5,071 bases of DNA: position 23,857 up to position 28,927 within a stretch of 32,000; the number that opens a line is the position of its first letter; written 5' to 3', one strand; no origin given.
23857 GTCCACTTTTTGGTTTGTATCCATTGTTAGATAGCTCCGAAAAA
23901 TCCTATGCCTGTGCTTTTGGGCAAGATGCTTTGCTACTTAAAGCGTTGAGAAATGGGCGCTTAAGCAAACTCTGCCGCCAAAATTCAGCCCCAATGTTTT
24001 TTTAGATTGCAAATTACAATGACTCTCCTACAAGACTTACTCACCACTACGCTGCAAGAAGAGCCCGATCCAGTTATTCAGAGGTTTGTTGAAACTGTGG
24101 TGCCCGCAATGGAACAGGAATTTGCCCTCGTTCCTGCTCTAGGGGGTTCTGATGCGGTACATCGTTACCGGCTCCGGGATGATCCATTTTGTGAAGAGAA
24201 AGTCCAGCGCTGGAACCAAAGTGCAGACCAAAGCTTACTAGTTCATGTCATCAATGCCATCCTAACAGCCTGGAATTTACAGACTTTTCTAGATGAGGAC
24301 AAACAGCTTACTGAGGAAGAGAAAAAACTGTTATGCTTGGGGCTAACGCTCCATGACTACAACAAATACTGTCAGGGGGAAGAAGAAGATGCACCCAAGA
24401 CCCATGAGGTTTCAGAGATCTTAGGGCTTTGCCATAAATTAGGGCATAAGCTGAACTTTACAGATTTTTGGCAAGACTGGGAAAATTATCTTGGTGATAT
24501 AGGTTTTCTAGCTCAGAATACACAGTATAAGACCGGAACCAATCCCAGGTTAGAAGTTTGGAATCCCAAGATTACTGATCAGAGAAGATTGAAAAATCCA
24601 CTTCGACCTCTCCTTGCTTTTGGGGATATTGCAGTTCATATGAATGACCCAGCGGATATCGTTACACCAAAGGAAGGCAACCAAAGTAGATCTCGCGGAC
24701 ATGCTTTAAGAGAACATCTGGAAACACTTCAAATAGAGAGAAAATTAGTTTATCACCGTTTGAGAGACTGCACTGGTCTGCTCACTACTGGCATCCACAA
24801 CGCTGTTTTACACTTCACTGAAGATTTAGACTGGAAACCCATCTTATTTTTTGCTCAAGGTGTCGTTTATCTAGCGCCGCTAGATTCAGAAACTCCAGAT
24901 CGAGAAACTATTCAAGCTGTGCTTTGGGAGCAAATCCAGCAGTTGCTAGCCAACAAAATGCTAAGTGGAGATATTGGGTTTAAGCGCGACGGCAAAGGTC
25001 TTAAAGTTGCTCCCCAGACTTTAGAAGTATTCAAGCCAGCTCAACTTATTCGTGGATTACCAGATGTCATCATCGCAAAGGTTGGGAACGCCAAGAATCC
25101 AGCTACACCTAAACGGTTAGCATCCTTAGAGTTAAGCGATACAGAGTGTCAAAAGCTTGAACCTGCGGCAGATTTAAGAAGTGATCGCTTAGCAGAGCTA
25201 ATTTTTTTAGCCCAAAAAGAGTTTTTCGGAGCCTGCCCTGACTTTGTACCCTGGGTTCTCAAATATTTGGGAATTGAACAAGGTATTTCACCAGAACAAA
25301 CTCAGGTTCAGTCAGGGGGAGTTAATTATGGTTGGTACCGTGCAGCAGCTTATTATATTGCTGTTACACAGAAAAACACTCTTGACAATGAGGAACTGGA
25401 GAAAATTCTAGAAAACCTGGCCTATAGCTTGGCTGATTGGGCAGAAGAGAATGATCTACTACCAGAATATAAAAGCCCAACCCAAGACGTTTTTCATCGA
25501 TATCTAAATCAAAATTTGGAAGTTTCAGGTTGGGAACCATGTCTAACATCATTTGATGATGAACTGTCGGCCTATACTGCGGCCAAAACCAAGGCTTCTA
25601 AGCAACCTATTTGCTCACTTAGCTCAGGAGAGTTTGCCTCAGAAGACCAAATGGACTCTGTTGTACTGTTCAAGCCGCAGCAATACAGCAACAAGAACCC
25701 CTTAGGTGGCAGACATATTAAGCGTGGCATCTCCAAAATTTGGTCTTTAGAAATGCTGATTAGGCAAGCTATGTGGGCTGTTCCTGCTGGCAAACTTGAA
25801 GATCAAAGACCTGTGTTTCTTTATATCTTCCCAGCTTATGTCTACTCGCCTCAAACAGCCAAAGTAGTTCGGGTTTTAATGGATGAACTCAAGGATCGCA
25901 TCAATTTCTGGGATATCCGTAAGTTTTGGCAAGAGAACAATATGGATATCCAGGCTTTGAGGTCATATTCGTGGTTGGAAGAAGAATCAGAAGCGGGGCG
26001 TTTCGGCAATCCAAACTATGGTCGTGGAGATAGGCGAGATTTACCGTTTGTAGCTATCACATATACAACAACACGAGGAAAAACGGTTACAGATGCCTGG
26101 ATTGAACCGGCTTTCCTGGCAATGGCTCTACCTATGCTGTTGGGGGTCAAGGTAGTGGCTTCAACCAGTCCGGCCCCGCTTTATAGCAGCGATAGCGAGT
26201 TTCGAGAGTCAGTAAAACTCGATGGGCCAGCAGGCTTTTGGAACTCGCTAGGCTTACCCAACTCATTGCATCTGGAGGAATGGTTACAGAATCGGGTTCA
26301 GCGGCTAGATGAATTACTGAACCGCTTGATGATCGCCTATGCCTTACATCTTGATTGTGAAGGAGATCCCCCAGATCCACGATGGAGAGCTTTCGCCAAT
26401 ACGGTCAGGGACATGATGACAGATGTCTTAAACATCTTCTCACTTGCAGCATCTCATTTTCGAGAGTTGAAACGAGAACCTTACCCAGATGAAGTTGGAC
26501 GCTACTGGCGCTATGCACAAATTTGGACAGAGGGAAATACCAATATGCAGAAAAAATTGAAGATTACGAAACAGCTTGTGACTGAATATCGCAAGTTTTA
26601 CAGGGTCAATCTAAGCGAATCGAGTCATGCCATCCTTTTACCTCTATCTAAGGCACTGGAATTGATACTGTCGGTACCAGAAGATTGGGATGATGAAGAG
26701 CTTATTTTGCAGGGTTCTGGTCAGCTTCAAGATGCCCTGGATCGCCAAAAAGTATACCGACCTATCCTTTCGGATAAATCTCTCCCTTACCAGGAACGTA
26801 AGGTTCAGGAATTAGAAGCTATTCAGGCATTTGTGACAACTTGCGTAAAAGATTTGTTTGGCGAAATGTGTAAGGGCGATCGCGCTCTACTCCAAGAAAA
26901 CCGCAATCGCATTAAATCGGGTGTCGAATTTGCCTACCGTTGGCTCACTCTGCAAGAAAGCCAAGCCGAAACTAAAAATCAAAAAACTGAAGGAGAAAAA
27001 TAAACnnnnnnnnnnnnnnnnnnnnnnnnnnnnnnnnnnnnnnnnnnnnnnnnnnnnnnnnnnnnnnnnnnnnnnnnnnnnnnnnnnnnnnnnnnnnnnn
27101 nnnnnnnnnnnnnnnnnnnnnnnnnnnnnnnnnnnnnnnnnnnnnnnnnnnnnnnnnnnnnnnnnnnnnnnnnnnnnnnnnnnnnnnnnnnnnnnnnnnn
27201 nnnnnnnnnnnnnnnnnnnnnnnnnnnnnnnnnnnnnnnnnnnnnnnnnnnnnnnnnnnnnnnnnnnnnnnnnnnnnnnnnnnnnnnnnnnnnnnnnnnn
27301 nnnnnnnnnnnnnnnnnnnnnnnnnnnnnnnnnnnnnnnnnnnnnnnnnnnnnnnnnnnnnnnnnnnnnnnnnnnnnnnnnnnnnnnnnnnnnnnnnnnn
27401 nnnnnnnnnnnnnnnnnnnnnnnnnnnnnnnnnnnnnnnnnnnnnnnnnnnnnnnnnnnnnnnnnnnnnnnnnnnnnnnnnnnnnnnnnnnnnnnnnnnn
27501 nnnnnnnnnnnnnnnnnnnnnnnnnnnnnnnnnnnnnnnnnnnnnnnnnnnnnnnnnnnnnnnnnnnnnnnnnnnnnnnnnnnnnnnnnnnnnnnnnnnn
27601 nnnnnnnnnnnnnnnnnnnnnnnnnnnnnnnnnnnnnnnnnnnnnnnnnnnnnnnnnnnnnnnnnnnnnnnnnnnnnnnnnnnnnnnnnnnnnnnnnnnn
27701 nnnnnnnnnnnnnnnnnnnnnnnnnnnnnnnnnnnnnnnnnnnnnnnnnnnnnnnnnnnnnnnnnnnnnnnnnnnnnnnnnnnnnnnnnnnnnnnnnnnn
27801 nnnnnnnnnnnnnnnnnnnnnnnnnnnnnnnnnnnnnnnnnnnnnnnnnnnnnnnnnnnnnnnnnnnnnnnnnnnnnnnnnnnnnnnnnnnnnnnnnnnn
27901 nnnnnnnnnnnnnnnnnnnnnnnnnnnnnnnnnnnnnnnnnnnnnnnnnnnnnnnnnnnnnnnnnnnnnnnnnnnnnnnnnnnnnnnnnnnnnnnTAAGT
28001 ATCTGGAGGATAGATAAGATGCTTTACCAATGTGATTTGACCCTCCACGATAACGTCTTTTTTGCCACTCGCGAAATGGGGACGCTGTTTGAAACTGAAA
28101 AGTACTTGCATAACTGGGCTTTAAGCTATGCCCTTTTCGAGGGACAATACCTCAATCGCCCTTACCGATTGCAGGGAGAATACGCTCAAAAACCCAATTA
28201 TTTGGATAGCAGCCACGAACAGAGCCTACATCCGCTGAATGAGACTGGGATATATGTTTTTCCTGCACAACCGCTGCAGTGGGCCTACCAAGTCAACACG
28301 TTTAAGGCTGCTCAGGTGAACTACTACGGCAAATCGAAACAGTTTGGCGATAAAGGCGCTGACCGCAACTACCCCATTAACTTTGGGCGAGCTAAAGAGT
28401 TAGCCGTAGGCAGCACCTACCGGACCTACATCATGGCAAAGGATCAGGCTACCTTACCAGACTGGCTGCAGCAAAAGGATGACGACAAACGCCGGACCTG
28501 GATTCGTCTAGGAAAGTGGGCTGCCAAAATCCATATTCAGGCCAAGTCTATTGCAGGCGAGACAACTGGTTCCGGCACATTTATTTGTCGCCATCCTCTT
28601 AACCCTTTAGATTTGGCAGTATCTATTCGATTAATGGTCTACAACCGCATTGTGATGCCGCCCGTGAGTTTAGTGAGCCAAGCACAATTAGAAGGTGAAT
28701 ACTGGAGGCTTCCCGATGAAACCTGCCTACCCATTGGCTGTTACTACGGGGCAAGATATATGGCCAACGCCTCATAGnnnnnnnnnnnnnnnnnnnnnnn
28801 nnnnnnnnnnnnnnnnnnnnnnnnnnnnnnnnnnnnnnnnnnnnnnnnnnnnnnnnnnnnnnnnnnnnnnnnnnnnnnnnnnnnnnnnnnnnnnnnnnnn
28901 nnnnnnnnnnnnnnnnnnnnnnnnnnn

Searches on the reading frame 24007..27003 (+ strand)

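Call 8: search_protein_families(library=pfam, proteins=[window:24007-27003:+], max_evalue=0.01)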
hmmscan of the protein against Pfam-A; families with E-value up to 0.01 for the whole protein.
window:24007-27003:+ (998 aa): 0 families

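Call 57: search_protein_families(library=pfam, proteins=[window:24007-27003:+], max_evalue=0.1)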
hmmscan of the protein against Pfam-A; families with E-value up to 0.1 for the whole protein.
window:24007-27003:+ (998 aa): 1 family
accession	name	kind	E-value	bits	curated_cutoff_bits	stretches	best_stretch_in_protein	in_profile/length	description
PF10673.14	DUF2487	-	0.068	13.6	25.8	0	249-314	69-135/142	Protein of unknown function (DUF2487)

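Call 81: search_protein_families(library=padloc, proteins=[window:24007-27003:+], max_evalue=0.00001)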
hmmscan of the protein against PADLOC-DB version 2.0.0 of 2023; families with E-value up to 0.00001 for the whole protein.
window:24007-27003:+ (998 aa): 8 families
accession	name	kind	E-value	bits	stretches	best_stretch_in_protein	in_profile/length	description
PDLC02020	Cas10_Id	-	0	1521.6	1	5-989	2-963/964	-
PDLC00921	Cas10d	-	5.2e-207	688.1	1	73-978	2-945/946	CRISPR type I-D/CYANO-associated protein Csc3/Cas10d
PDLC01325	Cas10_Id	-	5.5e-204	677.9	1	73-978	2-793/795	CAS-I-D; effector_LS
PDLC02019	Cas10_Id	-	3.4e-94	314.5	2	431-993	475-1042/1048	-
PDLC01588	Cas10_Id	-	4.1e-19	66.4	1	64-368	32-306/859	CAS-I-D; effector_LS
PDLC02023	Cas10_Id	-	1.4e-15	54.4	2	73-312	58-281/964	-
PDLC01192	Cas10d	-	2.9e-11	40.4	1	241-318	177-255/847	CAS-I-D; effector_LS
PDLC01191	Cas10d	-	6.2e-07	26.4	1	96-176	19-95/708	CAS-I-D; effector_LS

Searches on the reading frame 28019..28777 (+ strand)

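Call 8: search_protein_families(library=pfam, proteins=[window:28019-28777:+], max_evalue=0.01)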
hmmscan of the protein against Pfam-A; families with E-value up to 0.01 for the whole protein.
window:28019-28777:+ (252 aa): 0 families

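Call 57: search_protein_families(library=pfam, proteins=[window:28019-28777:+], max_evalue=0.1)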
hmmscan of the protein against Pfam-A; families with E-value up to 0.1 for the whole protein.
window:28019-28777:+ (252 aa): 0 families

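Call 81: search_protein_families(library=padloc, proteins=[window:28019-28777:+], max_evalue=0.00001)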
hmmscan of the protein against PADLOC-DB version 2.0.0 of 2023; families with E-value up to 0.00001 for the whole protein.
window:28019-28777:+ (252 aa): 5 families
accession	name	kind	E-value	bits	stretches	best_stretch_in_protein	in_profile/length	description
PDLC02037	Cas5d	-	1.2e-106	353.7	1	1-246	2-229/230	-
PDLC00997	Cas5d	-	1.8e-61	205.5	1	7-240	1-222/225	CRISPR type I-D/CYANO-associated protein Csc1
PDLC01324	Cas5d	-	1e-49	166.9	1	7-231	1-184/190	CAS-I-D; effector_G5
PDLC02038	Cas5d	-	5.6e-38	128.6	1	3-243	4-205/207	-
PDLC02040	Cas5d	-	1.7e-26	91.7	1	5-242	6-218/225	-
